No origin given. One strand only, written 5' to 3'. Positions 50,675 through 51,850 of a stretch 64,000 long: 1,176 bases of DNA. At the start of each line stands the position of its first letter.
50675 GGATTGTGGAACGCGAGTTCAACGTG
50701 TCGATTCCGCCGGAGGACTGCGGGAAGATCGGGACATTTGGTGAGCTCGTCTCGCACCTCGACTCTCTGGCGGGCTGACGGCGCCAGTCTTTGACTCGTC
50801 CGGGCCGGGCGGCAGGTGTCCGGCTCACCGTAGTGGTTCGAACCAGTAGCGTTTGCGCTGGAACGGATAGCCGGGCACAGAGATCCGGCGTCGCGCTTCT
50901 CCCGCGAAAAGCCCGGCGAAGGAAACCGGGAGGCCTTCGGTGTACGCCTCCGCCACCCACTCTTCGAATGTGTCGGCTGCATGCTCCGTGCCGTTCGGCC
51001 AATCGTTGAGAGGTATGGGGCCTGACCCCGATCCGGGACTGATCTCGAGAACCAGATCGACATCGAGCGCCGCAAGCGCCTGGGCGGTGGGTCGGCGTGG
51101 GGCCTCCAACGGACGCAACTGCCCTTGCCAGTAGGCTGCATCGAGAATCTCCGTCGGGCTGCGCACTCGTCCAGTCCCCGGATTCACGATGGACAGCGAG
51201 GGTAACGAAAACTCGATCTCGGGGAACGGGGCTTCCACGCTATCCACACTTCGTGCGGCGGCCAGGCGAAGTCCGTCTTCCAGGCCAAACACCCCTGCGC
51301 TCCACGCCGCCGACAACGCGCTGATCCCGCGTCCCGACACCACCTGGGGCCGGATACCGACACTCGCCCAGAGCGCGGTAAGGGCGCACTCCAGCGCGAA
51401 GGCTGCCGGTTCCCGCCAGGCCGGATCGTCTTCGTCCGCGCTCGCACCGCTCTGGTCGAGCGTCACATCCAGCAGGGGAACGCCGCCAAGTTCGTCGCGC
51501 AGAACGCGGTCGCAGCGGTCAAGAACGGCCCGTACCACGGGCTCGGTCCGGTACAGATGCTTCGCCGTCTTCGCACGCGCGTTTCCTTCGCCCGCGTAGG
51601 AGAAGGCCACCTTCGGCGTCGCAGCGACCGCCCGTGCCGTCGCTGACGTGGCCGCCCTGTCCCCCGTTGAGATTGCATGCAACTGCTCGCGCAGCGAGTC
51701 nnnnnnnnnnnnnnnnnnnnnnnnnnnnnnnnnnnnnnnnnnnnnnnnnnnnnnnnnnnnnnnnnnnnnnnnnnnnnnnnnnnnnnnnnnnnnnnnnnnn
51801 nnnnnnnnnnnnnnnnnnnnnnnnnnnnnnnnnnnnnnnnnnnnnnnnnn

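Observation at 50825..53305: Terminal KS2 looks catalytically intact but is followed only by a decayed copy of AT1, with no cis ACP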

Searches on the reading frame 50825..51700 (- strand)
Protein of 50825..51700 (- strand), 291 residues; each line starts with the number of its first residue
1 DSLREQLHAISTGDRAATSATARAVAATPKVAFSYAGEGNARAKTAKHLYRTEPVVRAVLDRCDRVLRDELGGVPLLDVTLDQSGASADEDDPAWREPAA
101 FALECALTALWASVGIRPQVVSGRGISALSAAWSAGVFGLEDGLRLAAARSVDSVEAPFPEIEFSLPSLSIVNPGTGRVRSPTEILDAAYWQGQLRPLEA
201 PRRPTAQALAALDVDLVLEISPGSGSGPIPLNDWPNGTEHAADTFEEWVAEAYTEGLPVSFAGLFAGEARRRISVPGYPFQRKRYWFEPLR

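Call 7: find_homologous_proteins(query=window:50825-51700:-, max_evalue=0.00001)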
Query window:50825-51700:- (291 aa): 189 proteins with E <= 0.00001 among 8000 candidates; the best 120 are listed.
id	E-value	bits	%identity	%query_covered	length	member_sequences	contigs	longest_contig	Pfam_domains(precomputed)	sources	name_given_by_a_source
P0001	2.6e-93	331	67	81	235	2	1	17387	PF00698.27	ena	-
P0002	2.0e-92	328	63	84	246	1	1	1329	PF00698.27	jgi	jgi:acyl transferase domain-containing protein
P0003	8.2e-83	296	55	99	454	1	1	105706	PF22336.3,PF22621.3,PF16197.12,PF00698.27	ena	-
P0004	8.5e-75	270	51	89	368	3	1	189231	PF00698.27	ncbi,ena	-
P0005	1.9e-71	259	48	99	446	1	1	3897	PF22336.3,PF22621.3,PF00698.27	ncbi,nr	ncbi:MAG: acyltransferase domain-containing protein [Gemmatimonadales bacterium]|nr:acyltransferase 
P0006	2.3e-71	259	59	76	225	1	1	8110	PF00698.27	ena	-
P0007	5.3e-71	258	46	99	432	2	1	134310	PF22336.3,PF22621.3,PF00698.27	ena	-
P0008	3.8e-69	252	50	99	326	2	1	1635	PF00698.27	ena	-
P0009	1.1e-68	250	52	91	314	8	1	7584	PF00698.27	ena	-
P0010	6.8e-68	247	48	89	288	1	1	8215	PF00698.27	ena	-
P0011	9.8e-67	244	48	89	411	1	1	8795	PF22336.3,PF22621.3,PF00698.27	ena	-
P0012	1.0e-66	244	43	98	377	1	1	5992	PF22336.3,PF22621.3,PF00698.27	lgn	-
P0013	1.9e-66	243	49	99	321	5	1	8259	PF00698.27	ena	-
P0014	1.8e-65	239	47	90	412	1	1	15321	PF22336.3,PF22621.3,PF00698.27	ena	-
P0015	2.6e-65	239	51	90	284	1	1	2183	PF00698.27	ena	-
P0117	3.3e-44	170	42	89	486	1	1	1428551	PF22336.3,PF22621.3,PF16197.12,PF00698.27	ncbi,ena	-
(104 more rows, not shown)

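Call 11: find_encoding_contigs(protein=P0003, flank=10000, max_places=3)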
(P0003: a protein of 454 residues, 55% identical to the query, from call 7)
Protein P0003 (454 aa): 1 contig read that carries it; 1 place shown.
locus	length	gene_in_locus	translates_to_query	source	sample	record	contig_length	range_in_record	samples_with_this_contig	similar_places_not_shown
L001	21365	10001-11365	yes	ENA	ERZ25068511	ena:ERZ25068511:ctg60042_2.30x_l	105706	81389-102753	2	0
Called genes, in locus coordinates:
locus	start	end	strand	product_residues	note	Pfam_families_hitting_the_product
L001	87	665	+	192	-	-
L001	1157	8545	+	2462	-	PF00109:ketoacyl-synt, PF02801:Ketoacyl-synt_C, PF16197:KAsynt_C_assoc, PF22336:RhiE-like_linker, PF22621:CurL-like_PKS_C, PF00698:Acyl_transf_1, PF21089:PKS_DH_N, PF14765:PS-DH, +8 more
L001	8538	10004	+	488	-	PF00550:PP-binding, PF00109:ketoacyl-synt, PF02801:Ketoacyl-synt_C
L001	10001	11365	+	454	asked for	PF16197:KAsynt_C_assoc, PF22336:RhiE-like_linker, PF22621:CurL-like_PKS_C, PF00698:Acyl_transf_1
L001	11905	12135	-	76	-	PF00550:PP-binding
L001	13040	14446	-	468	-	PF13175:AAA_15, PF13476:AAA_23 (faint), PF13304:AAA_21, PF13175:AAA_15, PF12476:DUF3696 (weak)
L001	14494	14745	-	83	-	-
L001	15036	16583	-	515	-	PF12741:SusD-like, PF12771:SusD-like_2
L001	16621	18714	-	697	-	PF00593:TonB_dep_Rec_b-barrel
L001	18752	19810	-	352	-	PF13715:CarbopepD_reg_2, PF07715:Plug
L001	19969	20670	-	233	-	-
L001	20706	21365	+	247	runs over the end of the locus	PF01609:DDE_Tnp_1 (weak)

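Call 12: find_encoding_contigs(protein=P0117, flank=10000, max_places=3)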
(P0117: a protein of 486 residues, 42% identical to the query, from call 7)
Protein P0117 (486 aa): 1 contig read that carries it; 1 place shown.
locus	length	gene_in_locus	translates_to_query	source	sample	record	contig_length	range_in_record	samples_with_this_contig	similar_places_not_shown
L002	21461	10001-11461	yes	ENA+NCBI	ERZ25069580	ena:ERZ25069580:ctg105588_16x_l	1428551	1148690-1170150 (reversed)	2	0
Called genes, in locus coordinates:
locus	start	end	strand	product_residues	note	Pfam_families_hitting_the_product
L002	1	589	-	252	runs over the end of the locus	PF22624:AASDHPPT_N (weak), PF01648:ACPS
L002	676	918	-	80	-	PF00550:PP-binding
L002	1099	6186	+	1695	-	PF00109:ketoacyl-synt, PF02801:Ketoacyl-synt_C, PF16197:KAsynt_C_assoc, PF22621:CurL-like_PKS_C, PF00698:Acyl_transf_1, PF21089:PKS_DH_N, PF14765:PS-DH, PF13489:Methyltransf_23, +5 more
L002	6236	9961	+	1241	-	PF08240:ADH_N, PF00107:ADH_zinc_N, PF13602:ADH_zinc_N_2, PF00106:adh_short, PF08659:KR, PF13561:adh_short_C2, PF00550:PP-binding, PF00109:ketoacyl-synt, +2 more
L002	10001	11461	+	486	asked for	PF16197:KAsynt_C_assoc, PF22336:RhiE-like_linker, PF22621:CurL-like_PKS_C, PF00698:Acyl_transf_1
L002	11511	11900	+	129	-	-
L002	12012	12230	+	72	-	PF00578:AhpC-TSA (weak), PF08534:Redoxin (weak)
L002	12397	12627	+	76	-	-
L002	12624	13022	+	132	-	PF01850:PIN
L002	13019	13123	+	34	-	-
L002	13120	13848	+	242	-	PF01863:YgjP-like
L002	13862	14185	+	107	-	-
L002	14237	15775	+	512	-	PF00732:GMC_oxred_N, PF05199:GMC_oxred_C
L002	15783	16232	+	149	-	PF00578:AhpC-TSA, PF08534:Redoxin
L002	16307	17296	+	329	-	PF00491:Arginase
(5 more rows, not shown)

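Call 15: find_related_loci(query=A2, collection=genome_contigs, flank=10000)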
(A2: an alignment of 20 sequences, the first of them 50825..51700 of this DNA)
Query A2 (291 aa) in genome_contigs; peptide patterns used: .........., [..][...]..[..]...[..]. (x = any residue, [..] = any of these).
600 stretches matched a pattern (row limit reached: there are more); 543 encode a relative of the query (tblastn E <= 1e-3); the best 80 are kept; 80 distinct loci.
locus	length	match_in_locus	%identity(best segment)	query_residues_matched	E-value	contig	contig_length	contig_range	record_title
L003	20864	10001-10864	60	2-290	8e-109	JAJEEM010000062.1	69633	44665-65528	MAG: Gemmatimonadetes bacterium isolate p16x34bins.34 k141_254735, whole genome shotgun sequence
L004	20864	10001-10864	59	2-290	9e-107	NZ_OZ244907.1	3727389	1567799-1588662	MAG: Candidatus Palauibacter sp. isolate c5de0401-b7dc-4d82-98b5-efbda7d568cc chromosome 1, complete sequence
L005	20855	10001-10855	60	2-290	2e-104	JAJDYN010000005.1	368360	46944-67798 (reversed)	MAG: Gemmatimonadetes bacterium isolate jk18x34bins.3 k141_9952, whole genome shotgun sequence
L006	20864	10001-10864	64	1-288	4e-109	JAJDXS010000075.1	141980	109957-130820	MAG: Gemmatimonadetes bacterium isolate jk18x27bins.47 k141_1320599, whole genome shotgun sequence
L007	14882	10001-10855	61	2-290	9e-104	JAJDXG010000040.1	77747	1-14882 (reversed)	MAG: Gemmatimonadetes bacterium isolate jk18x27bins.12 k141_160285, whole genome shotgun sequence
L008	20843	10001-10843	55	2-288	4e-90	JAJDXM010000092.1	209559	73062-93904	MAG: Gemmatimonadetes bacterium isolate jk18x27bins.35 k141_496852, whole genome shotgun sequence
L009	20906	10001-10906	53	1-291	1e-87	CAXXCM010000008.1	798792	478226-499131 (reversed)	MAG: Longimicrobiales bacterium isolate e412ea47-5c19-4bf7-87cc-fdbf85f107b6 genome assembly, contig: contig_8, whole ge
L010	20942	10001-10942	50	1-288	3e-86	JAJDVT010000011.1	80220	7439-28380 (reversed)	MAG: Gemmatimonadetes bacterium isolate jk18x22bins.63 k141_382726, whole genome shotgun sequence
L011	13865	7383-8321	47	1-288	4e-79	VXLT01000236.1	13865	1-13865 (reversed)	MAG: Gemmatimonadetes bacterium isolate SB0661_bin_2 NODE_3155_length_13865_cov_73.607748, whole genome shotgun sequence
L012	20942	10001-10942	47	2-288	1e-78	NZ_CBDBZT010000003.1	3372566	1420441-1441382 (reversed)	MAG: Candidatus Palauibacter sp. isolate d913a111-4b0a-4343-aa09-6fb2a46b27a4 contig_3, whole genome shotgun sequence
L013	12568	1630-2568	47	1-288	1e-78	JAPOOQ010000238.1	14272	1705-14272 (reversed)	MAG: Gemmatimonadetes bacterium isolate APA_bin_39 c_000000186335, whole genome shotgun sequence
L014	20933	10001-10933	46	1-288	4e-77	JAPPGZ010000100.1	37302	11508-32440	MAG: Gemmatimonadota bacterium isolate RHO1_bin_69 NODE_2123_length_37302_cov_157.690579, whole genome shotgun sequence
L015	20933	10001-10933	47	1-288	2e-76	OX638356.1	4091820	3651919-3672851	MAG: Longimicrobiales bacterium isolate 11c1aa9f-90ef-4017-a54d-d6b2e11378d8 genome assembly, chromosome: 1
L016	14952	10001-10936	48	2-288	1e-75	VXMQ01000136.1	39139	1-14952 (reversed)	MAG: Candidatus Palauibacter denitrificans isolate SB0661_bin_40 NODE_1072_length_39139_cov_53.528503, whole genome shot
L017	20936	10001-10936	47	2-288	2e-75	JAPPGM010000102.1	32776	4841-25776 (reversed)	MAG: Gemmatimonadota bacterium isolate RHO1_bin_56 NODE_2490_length_32776_cov_54.507044, whole genome shotgun sequence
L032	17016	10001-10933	45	1-288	6e-71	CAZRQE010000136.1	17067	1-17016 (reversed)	MAG TPA_asm: uncultured Gemmatimonadaceae bacterium isolate SRP338948_co1_128 genome assembly, contig: k141_105345, whol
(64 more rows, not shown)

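Call 40: search_protein_families(library=pfam, proteins=[L032:10967-11884:-, L010:14352-16931:+], max_evalue=0.001)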
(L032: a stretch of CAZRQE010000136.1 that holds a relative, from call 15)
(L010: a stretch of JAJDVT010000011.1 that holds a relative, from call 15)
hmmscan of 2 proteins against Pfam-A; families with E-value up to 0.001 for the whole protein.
L032:10967-11884:- (305 aa): 3 families
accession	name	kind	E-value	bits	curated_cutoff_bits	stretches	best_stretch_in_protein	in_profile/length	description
PF12697.13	Abhydrolase_6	-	2e-13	51.9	26.3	1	39-293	1-216/217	Alpha/beta hydrolase family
PF00561.26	Abhydrolase_1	-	2.3e-06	27.9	25.8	1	37-99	1-65/245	alpha/beta hydrolase fold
PF12146.15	Hydrolase_4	-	0.00036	20.4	27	1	39-123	7-92/239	Serine aminopeptidase, S33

L010:14352-16931:+ (859 aa): 9 families
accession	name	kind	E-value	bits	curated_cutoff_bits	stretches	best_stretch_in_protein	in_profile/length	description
PF23598.1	LRR_14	-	5.9e-40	137.5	40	5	407-522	43-146/353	Leucine-rich repeat region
PF00560.39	LRR_1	-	9.3e-39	123.5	20.6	0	412-434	1-23/23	Leucine Rich Repeat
PF13855.12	LRR_8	-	1e-33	115.3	27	4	689-747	2-60/61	Leucine rich repeat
PF12799.13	LRR_4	-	4.8e-31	106.5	27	1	617-652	2-36/44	Leucine Rich repeats (2 copies)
PF02368.24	Big_2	-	2.2e-25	88.9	22.8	3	154-231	3-75/79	Bacterial Ig-like domain (group 2)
PF22359.2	Big-like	-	1e-08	35.7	27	0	191-227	3-39/48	Bacterial Ig-like domain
PF02369.22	Big_1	-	3.2e-08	34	34.9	1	85-159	17-86/93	Bacterial Ig-like domain (group 1)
PF24758.1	LRR_At5g56370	-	2.1e-05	24.7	27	0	669-721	18-70/227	FBD-associated F-box protein At5g56370, LRR repeats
PF17766.7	fn3_6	-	6.5e-05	23.5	26.4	0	63-115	39-93/99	Fibronectin type-III domain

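Call 56: search_protein_families(library=ncbifam, proteins=[L032:10967-11884:-], max_evalue=0.00001)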
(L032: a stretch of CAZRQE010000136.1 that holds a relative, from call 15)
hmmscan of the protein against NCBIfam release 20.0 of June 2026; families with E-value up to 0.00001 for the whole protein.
L032:10967-11884:- (305 aa): 1 family
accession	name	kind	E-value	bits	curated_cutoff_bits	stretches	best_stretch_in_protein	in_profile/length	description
TIGR02427.1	protocat_pcaD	equivalog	2.5e-06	27.1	255.85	0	34-101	10-77/251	3-oxoadipate enol-lactonase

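Call 65: search_protein_representatives(protein=window:50825-51700:-)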
Query: 291 residues. Proteins with E-value up to 0.001 (for the whole library): 21563; up to 1e-10: 10528; up to 1e-30: 674. The best 150 are listed.
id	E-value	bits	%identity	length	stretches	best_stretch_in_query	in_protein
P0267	1.1e-128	445.2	44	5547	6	3-151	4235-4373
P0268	2.7e-111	388.1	41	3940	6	21-150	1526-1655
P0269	1.6e-103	362.7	45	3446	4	9-288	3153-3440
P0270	5.2e-102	357.7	48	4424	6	15-158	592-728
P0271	6.6e-99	347.5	48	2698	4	3-291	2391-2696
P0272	3.6e-93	328.7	45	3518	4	3-151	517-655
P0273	3.0e-92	325.6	47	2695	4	25-152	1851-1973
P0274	1.4e-89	316.9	45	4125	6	2-151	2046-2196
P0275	4.7e-89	315.2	32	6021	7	29-151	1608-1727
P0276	1.5e-88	313.5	48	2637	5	28-152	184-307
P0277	2.1e-85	303.2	42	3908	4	27-151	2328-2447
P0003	2.6e-83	296.3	57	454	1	2-287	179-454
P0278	3.1e-79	283.0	37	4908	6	25-152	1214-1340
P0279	4.9e-79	282.3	33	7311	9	27-151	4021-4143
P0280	1.1e-78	281.2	43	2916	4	1-151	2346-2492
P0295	2.2e-64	234.2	34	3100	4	28-287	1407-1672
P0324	1.1e-54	202.3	36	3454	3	43-288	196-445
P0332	1.4e-53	198.8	34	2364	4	12-288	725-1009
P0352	1.5e-51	192.1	49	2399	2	28-236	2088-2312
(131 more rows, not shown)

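Call 66: search_protein_families(library=pfam, proteins=[P0295, P0324, P0332], max_evalue=0.00001)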
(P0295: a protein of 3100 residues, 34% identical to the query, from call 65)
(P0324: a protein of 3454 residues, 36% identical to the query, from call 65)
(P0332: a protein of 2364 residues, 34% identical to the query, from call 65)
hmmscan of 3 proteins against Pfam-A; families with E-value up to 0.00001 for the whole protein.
P0295 (3100 aa): 12 families
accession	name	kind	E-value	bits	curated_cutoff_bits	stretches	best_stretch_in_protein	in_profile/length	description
PF00109.32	ketoacyl-synt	-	6.2e-184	609.6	20.8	2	1815-2066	2-252/252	Beta-ketoacyl synthase, N-terminal domain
PF00698.26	Acyl_transf_1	-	5.3e-144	480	32.7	3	2334-2645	2-313/319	Acyl transferase domain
PF02801.28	Ketoacyl-synt_C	-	3.3e-81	269.5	20.8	2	2074-2191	1-118/119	Beta-ketoacyl synthase, C-terminal domain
PF22621.2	CurL-like_PKS_C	-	2.1e-54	181.8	27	3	2673-2736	1-64/64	CurL-like, PKS C-terminal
PF08659.16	KR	-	2.3e-44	151.9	22.6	1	619-796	1-179/180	KR domain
PF16197.11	KAsynt_C_assoc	-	4.4e-34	117.7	33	2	2195-2293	2-102/111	Ketoacyl-synthetase C-terminal extension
PF22336.2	RhiE-like_linker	-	2.6e-30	104.6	27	2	2677-2737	2-61/67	RhiE-like, KS-MAT linker domain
PF23525.1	Methyltransf_36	-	5e-22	78.8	27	1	7-117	17-129/268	AprA MT2-like domain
PF00550.31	PP-binding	-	3.3e-09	37.3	20.8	1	1720-1787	1-67/67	Phosphopantetheine attachment site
PF21394.3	Beta-ketacyl_N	-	7.5e-09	35.9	26.9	1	413-574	7-163/170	Beta-ketoacyl synthase-like, N-terminal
PF00108.29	Thiolase_N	-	1.2e-08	35.1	26.4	0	1944-2017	34-114/260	Thiolase, N-terminal domain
PF00106.31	adh_short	-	2.8e-06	27.4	26.6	1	622-725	4-107/195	short chain dehydrogenase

P0324 (3454 aa): 20 families
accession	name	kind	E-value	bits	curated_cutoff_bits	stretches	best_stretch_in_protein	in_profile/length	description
PF08659.16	KR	-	1.6e-115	383.7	22.6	2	1433-1610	1-179/180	KR domain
PF00109.32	ketoacyl-synt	-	1.1e-95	320.4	20.8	1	1827-2076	3-252/252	Beta-ketoacyl synthase, N-terminal domain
PF00698.26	Acyl_transf_1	-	1.5e-79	268.2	32.7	2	2360-2678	2-318/319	Acyl transferase domain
PF14765.12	PS-DH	-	2.9e-53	180.3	23.7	2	639-797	2-161/166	Polyketide synthase dehydratase N-terminal domain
PF21089.3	PKS_DH_N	-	1.4e-52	176.4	27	2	508-609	1-102/103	Polyketide synthase dehydratase domain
PF22621.2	CurL-like_PKS_C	-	1.6e-49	166.2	27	2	74-137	1-64/64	CurL-like, PKS C-terminal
PF02801.28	Ketoacyl-synt_C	-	1.2e-43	148.3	20.8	1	2084-2201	1-118/119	Beta-ketoacyl synthase, C-terminal domain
PF16197.11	KAsynt_C_assoc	-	2.2e-31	108.9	33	2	2205-2315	2-107/111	Ketoacyl-synthetase C-terminal extension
PF22336.2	RhiE-like_linker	-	6.1e-26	90.6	27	2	78-143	2-66/67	RhiE-like, KS-MAT linker domain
PF00106.31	adh_short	-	2.5e-25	89.6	26.6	2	1436-1592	4-161/195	short chain dehydrogenase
PF08242.18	Methyltransf_12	-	3.5e-23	82.6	30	1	1022-1122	1-98/98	Methyltransferase domain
PF13561.12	adh_short_C2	-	1.1e-16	61.6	27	1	1443-1593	7-156/236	Enoyl-(Acyl carrier protein) reductase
PF00550.31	PP-binding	-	1.4e-16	60.9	20.8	1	1710-1775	3-67/67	Phosphopantetheine attachment site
PF13489.12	Methyltransf_23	-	3.1e-14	53.5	27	1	1004-1174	7-160/164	Methyltransferase domain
PF21394.3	Beta-ketacyl_N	-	1.3e-13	51.4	26.9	1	3090-3191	5-108/170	Beta-ketoacyl synthase-like, N-terminal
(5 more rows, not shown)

P0332 (2364 aa): 13 families
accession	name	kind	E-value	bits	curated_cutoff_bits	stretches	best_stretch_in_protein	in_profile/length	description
PF00698.26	Acyl_transf_1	-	4.7e-150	499.9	32.7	3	315-618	2-306/319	Acyl transferase domain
PF08659.16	KR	-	4.2e-57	193.4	22.6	1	1952-2130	1-180/180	KR domain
PF02801.28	Ketoacyl-synt_C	-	1.1e-42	145.2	20.8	1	127-242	3-118/119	Beta-ketoacyl synthase, C-terminal domain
PF22621.2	CurL-like_PKS_C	-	6.1e-39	132.3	27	2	658-721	1-64/64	CurL-like, PKS C-terminal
PF00109.32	ketoacyl-synt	-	8.9e-39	134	20.8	1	7-117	140-252/252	Beta-ketoacyl synthase, N-terminal domain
PF22336.2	RhiE-like_linker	-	3.3e-29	101.1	27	2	663-725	3-64/67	RhiE-like, KS-MAT linker domain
PF14765.12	PS-DH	-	3.3e-28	98.8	23.7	1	1583-1732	2-162/166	Polyketide synthase dehydratase N-terminal domain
PF21089.3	PKS_DH_N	-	1.4e-22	80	27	1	1459-1556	1-102/103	Polyketide synthase dehydratase domain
PF16197.11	KAsynt_C_assoc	-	3.8e-18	66.3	33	1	245-303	1-56/111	Ketoacyl-synthetase C-terminal extension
PF00550.31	PP-binding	-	1.7e-14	54.2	20.8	1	2237-2303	2-67/67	Phosphopantetheine attachment site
PF00106.31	adh_short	-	8.1e-12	45.5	26.6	1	1953-2113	2-163/195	short chain dehydrogenase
PF01370.27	Epimerase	-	3e-06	27.2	20.9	1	1954-2088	1-119/240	NAD dependent epimerase/dehydratase family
PF00108.29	Thiolase_N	-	5e-06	26.5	26.4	0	29-69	71-113/260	Thiolase, N-terminal domain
